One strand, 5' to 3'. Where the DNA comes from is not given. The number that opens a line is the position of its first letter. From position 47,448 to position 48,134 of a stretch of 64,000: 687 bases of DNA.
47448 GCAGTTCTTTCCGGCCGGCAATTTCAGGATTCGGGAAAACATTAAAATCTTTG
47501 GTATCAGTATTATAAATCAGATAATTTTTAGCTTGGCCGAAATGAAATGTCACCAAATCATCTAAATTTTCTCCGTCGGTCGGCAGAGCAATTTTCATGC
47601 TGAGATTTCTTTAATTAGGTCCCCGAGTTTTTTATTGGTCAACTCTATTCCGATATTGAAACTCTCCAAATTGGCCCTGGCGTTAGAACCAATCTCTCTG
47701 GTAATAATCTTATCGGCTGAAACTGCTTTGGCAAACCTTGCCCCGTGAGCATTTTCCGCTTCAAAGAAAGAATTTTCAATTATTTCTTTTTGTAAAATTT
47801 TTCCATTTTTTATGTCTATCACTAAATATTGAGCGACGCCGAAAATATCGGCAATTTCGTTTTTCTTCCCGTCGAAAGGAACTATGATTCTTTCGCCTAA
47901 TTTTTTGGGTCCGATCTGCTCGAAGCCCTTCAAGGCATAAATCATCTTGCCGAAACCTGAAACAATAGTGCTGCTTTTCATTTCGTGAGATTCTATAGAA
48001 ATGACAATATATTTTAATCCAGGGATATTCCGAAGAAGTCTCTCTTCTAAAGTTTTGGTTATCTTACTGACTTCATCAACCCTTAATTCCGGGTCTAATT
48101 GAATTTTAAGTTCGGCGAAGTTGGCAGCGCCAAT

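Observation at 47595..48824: CDF metal transporter covalently fused to a NifX-like cofactor-binding domain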

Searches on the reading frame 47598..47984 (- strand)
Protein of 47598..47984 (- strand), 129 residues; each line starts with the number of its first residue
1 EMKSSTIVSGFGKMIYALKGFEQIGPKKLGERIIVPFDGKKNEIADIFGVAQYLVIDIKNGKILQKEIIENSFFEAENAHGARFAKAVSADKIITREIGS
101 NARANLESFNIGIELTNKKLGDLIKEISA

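Call 5: search_protein_families(library=pfam, proteins=[window:47598-47984:-], max_evalue=10)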
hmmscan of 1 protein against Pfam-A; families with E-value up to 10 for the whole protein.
seq(129 aa): 1 family
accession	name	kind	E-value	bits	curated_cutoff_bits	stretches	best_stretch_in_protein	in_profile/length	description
PF02579.22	Nitro_FeMo-Co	-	0.0017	19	26.3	1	42-125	3-90/94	Dinitrogenase iron-molybdenum cofactor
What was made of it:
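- On PF02579 / IPR003731 (Nitro_FeMo-Co, NifX-NafY-type domain) - C-terminal domain of the fusion: 19.0 bits against 26.3, E 0.0017, although it covers profile positions 3-90 of 94 (call 5).
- Checked: Alone, it hits PF02579 Nitro_FeMo-Co only below threshold: E 0.0017, 19.0 bits against GA 26.3, though over profile positions 3-90 of 94 (call 5).
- It falls below the Pfam threshold (call 5).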

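Call 20: predict_structure(alignment_id=A1)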
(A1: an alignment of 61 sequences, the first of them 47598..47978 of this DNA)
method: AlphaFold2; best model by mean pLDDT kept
length: 127 residues; sequences in the alignment: 61
mean_pLDDT: 85.1   pTM: 0.76
mean pLDDT of the five models: 85.1, 84.6, 83.6, 83.3, 82.3
residues with pLDDT >= 90: 91; 70-90: 15; 50-70: 4; < 50: 17
segments of 3 or more residues with pLDDT < 50: 1-17
pLDDT, mean of each block of 10 residues (from residue 1): 36 47 90 95 95 95 94 82 95 96 96 96 91
secondary structure, 60 per line:
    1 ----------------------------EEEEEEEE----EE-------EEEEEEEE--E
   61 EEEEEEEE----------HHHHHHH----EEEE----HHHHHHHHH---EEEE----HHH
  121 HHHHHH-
elements in order: E29-36 E50-57 E60-68 H79-85 E90-93 H98-106 E110-113 H118-126
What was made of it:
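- On PF02579 / IPR003731 (Nitro_FeMo-Co, NifX-NafY-type domain) - C-terminal domain of the fusion: The model has pLDDT above 90 for the domain (call 20).
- Checked: The AlphaFold model of the tail has pLDDT above 90 over aa 21-127 (call 20).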

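Call 22: fold_search(model_id=the predicted structure, library=pdb)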
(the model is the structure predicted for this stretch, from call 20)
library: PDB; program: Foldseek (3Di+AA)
matches with E <= 10: 962; with E <= 0.001: 11
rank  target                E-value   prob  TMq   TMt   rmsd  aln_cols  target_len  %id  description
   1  2yx6_C                2.0e-07  1.00  0.62  0.69   3.3       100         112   25  Crystal structure of PH0822 (released 2007-10-30)
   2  2yx6_A                1.1e-06  1.00  0.61  0.69   3.1       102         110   22  Crystal structure of PH0822 (released 2007-10-30)
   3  2yx6_D                1.4e-06  1.00  0.64  0.73   2.8       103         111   23  Crystal structure of PH0822 (released 2007-10-30)
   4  2yx6_B                2.1e-06  1.00  0.63  0.71   2.4       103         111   23  Crystal structure of PH0822 (released 2007-10-30)
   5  1o13                  2.2e-06  1.00  0.65  0.76   2.9       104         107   22  Crystal structure of a putative dinitrogenase iron-molybdenum cofactor (tm1816) from thermotoga maritima at 1.83 A resol (released 2002-12-18)
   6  2qtd                  4.7e-05  1.00  0.60  0.72   2.7       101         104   18  Crystal structure of a putative dinitrogenase (mj0327) from methanocaldococcus jannaschii dsm at 1.70 A resolution (released 2007-08-21)
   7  2wfb                  1.6e-04  1.00  0.60  0.63   3.9       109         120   20  High resolution structure of the apo form of the orange protein (ORP) from Desulfovibrio gigas (released 2010-05-26)
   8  1t3v_MODEL_1_A        1.9e-04  1.00  0.63  0.64   3.0       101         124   22  The NMR solution structure of TM1816 (released 2004-12-14)
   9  1eo1_MODEL_1_A        3.4e-04  1.00  0.56  0.57   3.4       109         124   23  Solution structure of hypothetical protein MTH1175 from Methanobacterium thermoautotrophicum (released 2000-12-20)
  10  1rdu_MODEL_1_A        5.7e-04  1.00  0.58  0.62   3.7       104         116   18  NMR STRUCTURE OF A PUTATIVE NIFB PROTEIN FROM THERMOTOGA (TM1290), WHICH BELONGS TO THE DUF35 FAMILY (released 2004-07-06)
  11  2re2_A                6.4e-04  1.00  0.59  0.63   2.8       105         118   18  CRYSTAL STRUCTURE OF A PUTATIVE IRON-MOLYBDENUM COFACTOR (FEMO-CO) DINITROGENASE (TA1041M) FROM THERMOPLASMA ACIDOPHIL (released 2007-10-09)
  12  1p90                  1.4e-03  1.00  0.59  0.61   3.8       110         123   16  The Three-dimensional Structure of the Core Domain of NafY from Azotobacter vinelandii determined at 1.8 resolution (released 2003-08-19)
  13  2re2_B                3.3e-03  1.00  0.61  0.64   2.7       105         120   18  CRYSTAL STRUCTURE OF A PUTATIVE IRON-MOLYBDENUM COFACTOR (FEMO-CO) DINITROGENASE (TA1041M) FROM THERMOPLASMA ACIDOPHIL (released 2007-10-09)
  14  9ian_F                4.9e-03  1.00  0.58  0.53   3.2       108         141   11  Nitrogenase maturase NifEN in complex with the cofactor chaperone NifX (released 2026-03-04)
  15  1qs4_C                2.3e-02  0.77  0.35  0.31   6.6       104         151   15  Core domain of HIV-1 integrase complexed with Mg++ and 1-(5-chloroindol-3-yl)-3-hydroxy-3-(2H-tetrazol-5-yl)-propenone (released 1999-11-17)
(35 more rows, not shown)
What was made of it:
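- On PF02579 / IPR003731 (Nitro_FeMo-Co, NifX-NafY-type domain) - C-terminal domain of the fusion: The top 14 Foldseek PDB hits are all family members, with TM-scores (normalised to the target) of 0.53-0.76 (call 22).
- On NifX / NafY proper (nitrogenase cofactor chaperones): Identity to NafY is 16% (call 22), too low for a reliable residue mapping.
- Closest known: NifX / NafY / NifB C-terminal domain. Same: They share the fold (Foldseek hits 1p90, 9ian_F, 2wfb; call 22) and the family (PF02579).
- Checked: Unrelated folds begin at E > 0.02 (call 22).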

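Call 28: find_related_loci(query=A2, collection=genome_contigs, flank=6000)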
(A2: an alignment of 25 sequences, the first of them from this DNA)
Query A2 (127 aa) in genome_contigs; peptide patterns used: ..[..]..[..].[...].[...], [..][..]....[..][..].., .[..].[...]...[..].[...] (x = any residue, [..] = any of these).
244 stretches matched a pattern; 51 encode a relative of the query (tblastn E <= 1e-3); 51 distinct loci.
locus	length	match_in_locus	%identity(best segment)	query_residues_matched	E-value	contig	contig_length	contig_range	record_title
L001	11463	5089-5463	55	3-127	9e-41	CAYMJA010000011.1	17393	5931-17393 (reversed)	MAG TPA_asm: uncultured Candidatus Saccharibacteria bacterium isolate SRP214966_co5_52 genome assembly, contig: NODE_272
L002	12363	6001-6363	54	5-125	4e-40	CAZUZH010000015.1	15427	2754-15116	MAG TPA_asm: uncultured Candidatus Saccharibacteria bacterium isolate binchicken_co34_474 genome assembly, contig: NODE_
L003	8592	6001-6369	57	3-125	3e-40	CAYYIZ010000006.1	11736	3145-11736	MAG TPA_asm: uncultured Candidatus Saccharibacteria bacterium isolate binchicken_co34_538 genome assembly, contig: NODE_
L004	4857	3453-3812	53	3-122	5e-39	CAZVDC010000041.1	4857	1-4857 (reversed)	MAG TPA_asm: uncultured Candidatus Saccharibacteria bacterium isolate binchicken_co6_236 genome assembly, contig: NODE_2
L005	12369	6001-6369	54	3-125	5e-39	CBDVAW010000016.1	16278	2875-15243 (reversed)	MAG TPA_asm: uncultured bacterium isolate SRR21487742_binner13_Refined_44 genome assembly, contig: ERZ26661670.1482, who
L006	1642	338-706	54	3-125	2e-39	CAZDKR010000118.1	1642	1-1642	MAG TPA_asm: uncultured Gammaproteobacteria bacterium isolate binchicken_co184_737 genome assembly, contig: NODE_173956_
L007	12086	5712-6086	55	1-125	2e-38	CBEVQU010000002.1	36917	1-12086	MAG TPA_asm: uncultured bacterium isolate SRR24791474_concoct_33 genome assembly, contig: ERZ25515408.270, whole genome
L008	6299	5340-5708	53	3-125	1e-38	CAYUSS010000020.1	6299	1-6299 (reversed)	MAG TPA_asm: uncultured Candidatus Saccharibacteria bacterium isolate binchicken_co34_299 genome assembly, contig: NODE_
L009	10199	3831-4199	52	3-125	1e-37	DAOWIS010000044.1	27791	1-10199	MAG TPA_asm: bacterium isolate CSMAG_2049 CSMAG_2049_k141_274917_length_27791_cov_53.6710, whole genome shotgun sequence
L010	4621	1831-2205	54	1-124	9e-38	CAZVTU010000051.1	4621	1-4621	MAG TPA_asm: uncultured Candidatus Saccharibacteria bacterium isolate binchicken_co6_436 genome assembly, contig: NODE_2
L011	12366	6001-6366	51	3-124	9e-38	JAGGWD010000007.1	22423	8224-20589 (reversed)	MAG: bacterium isolate AUK117 PB_MBMC_071_c_000000000022, whole genome shotgun sequence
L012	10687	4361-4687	57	3-113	3e-37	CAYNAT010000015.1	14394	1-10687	MAG TPA_asm: uncultured Candidatus Saccharibacteria bacterium isolate binchicken_co89_644 genome assembly, contig: NODE_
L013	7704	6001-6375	51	1-124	2e-37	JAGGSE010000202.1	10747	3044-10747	MAG: bacterium isolate AUK014 PB_MANV_014_c_000000000344, whole genome shotgun sequence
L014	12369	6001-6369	54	3-125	3e-37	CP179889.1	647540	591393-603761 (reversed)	MAG: Candidatus Nealsonbacteria bacterium isolate ER8H12parc2 chromosome, complete genome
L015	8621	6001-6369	54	3-125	3e-37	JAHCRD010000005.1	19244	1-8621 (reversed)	MAG: Patescibacteria group bacterium isolate CR_Bin_021 NODE_5_length_19244_cov_5.137580, whole genome shotgun sequence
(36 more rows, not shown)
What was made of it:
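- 51 species-level genomes carry it (call 28).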

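Call 40: search_protein_representatives(alignment_id=A2)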
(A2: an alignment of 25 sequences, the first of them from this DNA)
Query: 25 sequences, 127 profile positions. Proteins with E-value up to 0.001 (for the whole library): 95; up to 1e-10: 35; up to 1e-30: 9. The best 95 are listed.
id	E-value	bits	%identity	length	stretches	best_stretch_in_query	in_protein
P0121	3.0e-52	192.2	-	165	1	3-122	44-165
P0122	1.9e-50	186.4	-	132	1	2-126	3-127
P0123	5.9e-48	178.4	-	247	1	2-123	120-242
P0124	3.9e-36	140.2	-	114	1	25-125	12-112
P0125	6.0e-35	136.3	-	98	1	35-126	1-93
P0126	5.3e-34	133.3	-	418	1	3-125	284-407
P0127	8.6e-32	126.1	-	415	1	6-121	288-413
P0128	1.9e-31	125.0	-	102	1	22-122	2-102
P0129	6.3e-31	123.3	-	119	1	48-126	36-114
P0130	1.4e-30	122.2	-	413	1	16-124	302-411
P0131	3.3e-29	117.8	-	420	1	3-125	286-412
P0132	3.1e-28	114.6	-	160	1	20-123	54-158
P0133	3.2e-28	114.6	-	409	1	6-113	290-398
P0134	8.8e-28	113.2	-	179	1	7-125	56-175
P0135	5.9e-27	110.5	-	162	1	21-125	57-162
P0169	1.5e-06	44.5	-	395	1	9-125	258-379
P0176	5.1e-06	42.8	-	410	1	25-111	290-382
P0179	1.2e-05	41.6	-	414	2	37-121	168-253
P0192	9.1e-05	38.8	-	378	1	24-110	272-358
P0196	1.4e-04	38.2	-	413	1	30-125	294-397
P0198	1.6e-04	38.0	-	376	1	24-89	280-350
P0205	2.8e-04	37.2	-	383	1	24-115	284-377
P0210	5.5e-04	36.2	-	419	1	29-125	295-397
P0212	8.8e-04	35.6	-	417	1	29-107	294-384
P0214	9.6e-04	35.5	-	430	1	29-121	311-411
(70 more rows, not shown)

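Call 42: list_cluster_members(proteins=[P0169, P0176, P0192, P0196, P0198, P0205, P0210, P0212, P0214, P0179])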
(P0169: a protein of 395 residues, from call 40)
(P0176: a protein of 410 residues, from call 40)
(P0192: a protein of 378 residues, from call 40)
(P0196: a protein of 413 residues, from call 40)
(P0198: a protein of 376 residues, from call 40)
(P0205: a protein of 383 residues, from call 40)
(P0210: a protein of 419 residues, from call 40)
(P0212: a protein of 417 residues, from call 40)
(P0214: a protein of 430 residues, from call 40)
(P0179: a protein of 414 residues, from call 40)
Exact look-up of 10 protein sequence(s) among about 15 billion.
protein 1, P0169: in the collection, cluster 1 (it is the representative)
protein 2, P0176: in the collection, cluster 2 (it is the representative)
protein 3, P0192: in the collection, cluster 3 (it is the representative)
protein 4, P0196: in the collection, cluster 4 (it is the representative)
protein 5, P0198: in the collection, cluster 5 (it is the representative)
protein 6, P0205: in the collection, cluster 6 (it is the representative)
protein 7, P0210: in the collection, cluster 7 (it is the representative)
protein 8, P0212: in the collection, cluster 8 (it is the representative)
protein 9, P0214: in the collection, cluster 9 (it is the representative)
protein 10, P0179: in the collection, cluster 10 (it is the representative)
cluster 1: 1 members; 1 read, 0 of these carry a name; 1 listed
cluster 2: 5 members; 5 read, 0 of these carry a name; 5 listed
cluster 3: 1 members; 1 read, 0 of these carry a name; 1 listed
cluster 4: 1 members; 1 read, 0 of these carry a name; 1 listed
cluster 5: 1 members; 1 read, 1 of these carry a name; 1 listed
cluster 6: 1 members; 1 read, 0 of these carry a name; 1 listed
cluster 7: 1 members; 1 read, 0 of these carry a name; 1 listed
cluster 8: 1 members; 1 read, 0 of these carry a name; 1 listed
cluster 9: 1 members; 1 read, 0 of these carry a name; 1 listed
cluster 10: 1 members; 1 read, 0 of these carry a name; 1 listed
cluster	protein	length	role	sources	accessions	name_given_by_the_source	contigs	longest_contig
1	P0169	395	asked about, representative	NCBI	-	-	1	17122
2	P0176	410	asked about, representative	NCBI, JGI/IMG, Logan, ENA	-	-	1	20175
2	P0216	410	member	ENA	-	-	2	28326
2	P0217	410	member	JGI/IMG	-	-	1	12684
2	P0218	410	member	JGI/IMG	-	-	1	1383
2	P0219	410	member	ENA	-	-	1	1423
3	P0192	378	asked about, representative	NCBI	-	-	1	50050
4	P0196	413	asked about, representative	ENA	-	-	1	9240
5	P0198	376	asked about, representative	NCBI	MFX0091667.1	MAG: cation diffusion facilitator family transporter, partial [Candidatus Hodarchaeota ...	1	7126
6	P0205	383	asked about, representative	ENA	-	-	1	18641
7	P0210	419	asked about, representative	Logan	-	-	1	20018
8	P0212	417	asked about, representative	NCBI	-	-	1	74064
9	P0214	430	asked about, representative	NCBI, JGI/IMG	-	-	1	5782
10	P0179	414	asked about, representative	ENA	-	-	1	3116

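Call 43: search_protein_families(library=pfam, proteins=[P0169, P0176, P0192, P0196, P0198, P0205, P0210, P0212, P0214, P0179], max_evalue=0.01)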
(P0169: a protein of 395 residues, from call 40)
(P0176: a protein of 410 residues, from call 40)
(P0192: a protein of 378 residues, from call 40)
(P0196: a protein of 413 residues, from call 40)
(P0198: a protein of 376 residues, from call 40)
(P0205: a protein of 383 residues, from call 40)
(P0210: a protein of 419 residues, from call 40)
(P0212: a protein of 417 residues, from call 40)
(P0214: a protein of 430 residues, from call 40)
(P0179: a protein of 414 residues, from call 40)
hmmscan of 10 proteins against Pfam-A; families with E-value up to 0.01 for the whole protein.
P0169 (395 aa): 2 families
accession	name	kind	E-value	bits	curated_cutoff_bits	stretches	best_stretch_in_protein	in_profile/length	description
PF01545.26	Cation_efflux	-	3e-42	145.1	26.6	1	12-201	3-198/198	Cation efflux family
PF02579.22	Nitro_FeMo-Co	-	1.3e-15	57.9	26.3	1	290-380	2-93/94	Dinitrogenase iron-molybdenum cofactor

P0176 (410 aa): 3 families
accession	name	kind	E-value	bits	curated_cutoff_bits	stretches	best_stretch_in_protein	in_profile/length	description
PF01545.26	Cation_efflux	-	2e-44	152.2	26.6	1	16-208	2-198/198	Cation efflux family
PF16916.11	ZT_dimer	-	2.4e-16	59.9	26.7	1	214-289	4-78/78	Dimerisation domain of Zinc Transporter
PF02579.22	Nitro_FeMo-Co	-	2.5e-15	57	26.3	1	303-395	3-93/94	Dinitrogenase iron-molybdenum cofactor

P0192 (378 aa): 2 families
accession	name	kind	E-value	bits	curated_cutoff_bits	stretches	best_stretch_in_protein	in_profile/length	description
PF01545.26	Cation_efflux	-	1.2e-20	74.6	26.6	1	9-193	2-198/198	Cation efflux family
PF02579.22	Nitro_FeMo-Co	-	7.7e-11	42.6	26.3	1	285-369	2-89/94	Dinitrogenase iron-molybdenum cofactor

P0196 (413 aa): 3 families
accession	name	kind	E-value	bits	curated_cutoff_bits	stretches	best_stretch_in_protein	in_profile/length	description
PF01545.26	Cation_efflux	-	1.3e-42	146.3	26.6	1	16-207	3-198/198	Cation efflux family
PF02579.22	Nitro_FeMo-Co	-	7.2e-11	42.7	26.3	1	301-398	2-93/94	Dinitrogenase iron-molybdenum cofactor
PF16916.11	ZT_dimer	-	0.00049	20.5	26.7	1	230-278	20-68/78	Dimerisation domain of Zinc Transporter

P0198 (376 aa): 3 families
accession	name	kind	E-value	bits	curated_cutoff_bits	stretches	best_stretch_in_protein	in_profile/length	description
PF01545.26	Cation_efflux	-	2.1e-33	116.2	26.6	1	12-199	4-198/198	Cation efflux family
PF16916.11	ZT_dimer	-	5.1e-12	46.1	26.7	1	204-279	2-77/78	Dimerisation domain of Zinc Transporter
PF02579.22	Nitro_FeMo-Co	-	1.3e-08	35.5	26.3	1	296-356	3-60/94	Dinitrogenase iron-molybdenum cofactor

P0205 (383 aa): 3 families
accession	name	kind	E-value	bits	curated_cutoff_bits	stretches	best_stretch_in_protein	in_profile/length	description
PF01545.26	Cation_efflux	-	4.3e-45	154.4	26.6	1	15-203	6-198/198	Cation efflux family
PF02579.22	Nitro_FeMo-Co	-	4.1e-11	43.5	26.3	1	298-375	2-79/94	Dinitrogenase iron-molybdenum cofactor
PF16916.11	ZT_dimer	-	3.5e-10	40.2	26.7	1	208-270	2-64/78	Dimerisation domain of Zinc Transporter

P0210 (419 aa): 3 families
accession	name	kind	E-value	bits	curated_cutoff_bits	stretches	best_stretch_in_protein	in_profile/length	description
PF01545.26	Cation_efflux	-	2.4e-34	119.3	26.6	1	24-210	8-198/198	Cation efflux family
PF02579.22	Nitro_FeMo-Co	-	2.2e-19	70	26.3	1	305-399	3-94/94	Dinitrogenase iron-molybdenum cofactor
PF16916.11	ZT_dimer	-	1.2e-07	32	26.7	1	217-289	4-77/78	Dimerisation domain of Zinc Transporter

P0212 (417 aa): 4 families
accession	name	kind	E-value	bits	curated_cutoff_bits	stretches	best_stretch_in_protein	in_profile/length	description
PF01545.26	Cation_efflux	-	2.6e-45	155.1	26.6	1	19-207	6-198/198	Cation efflux family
PF16916.11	ZT_dimer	-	2.2e-18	66.5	26.7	1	211-289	1-78/78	Dimerisation domain of Zinc Transporter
PF02579.22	Nitro_FeMo-Co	-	1.4e-15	57.8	26.3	1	307-402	2-93/94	Dinitrogenase iron-molybdenum cofactor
PF02889.21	Sec63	-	0.003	17.3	25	1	255-338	124-204/252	Sec63 Brl domain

P0214 (430 aa): 3 families
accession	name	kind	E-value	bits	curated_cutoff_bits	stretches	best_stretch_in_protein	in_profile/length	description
PF01545.26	Cation_efflux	-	3.1e-44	151.6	26.6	1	34-225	3-198/198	Cation efflux family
PF16916.11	ZT_dimer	-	3.6e-18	65.8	26.7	1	231-305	4-77/78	Dimerisation domain of Zinc Transporter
PF02579.22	Nitro_FeMo-Co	-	1.7e-11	44.7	26.3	1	324-415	3-93/94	Dinitrogenase iron-molybdenum cofactor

P0179 (414 aa): 1 family
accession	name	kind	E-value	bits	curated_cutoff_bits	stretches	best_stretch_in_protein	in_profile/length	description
PF02579.22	Nitro_FeMo-Co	-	1.8e-43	147.2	26.3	2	168-258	2-93/94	Dinitrogenase iron-molybdenum cofactor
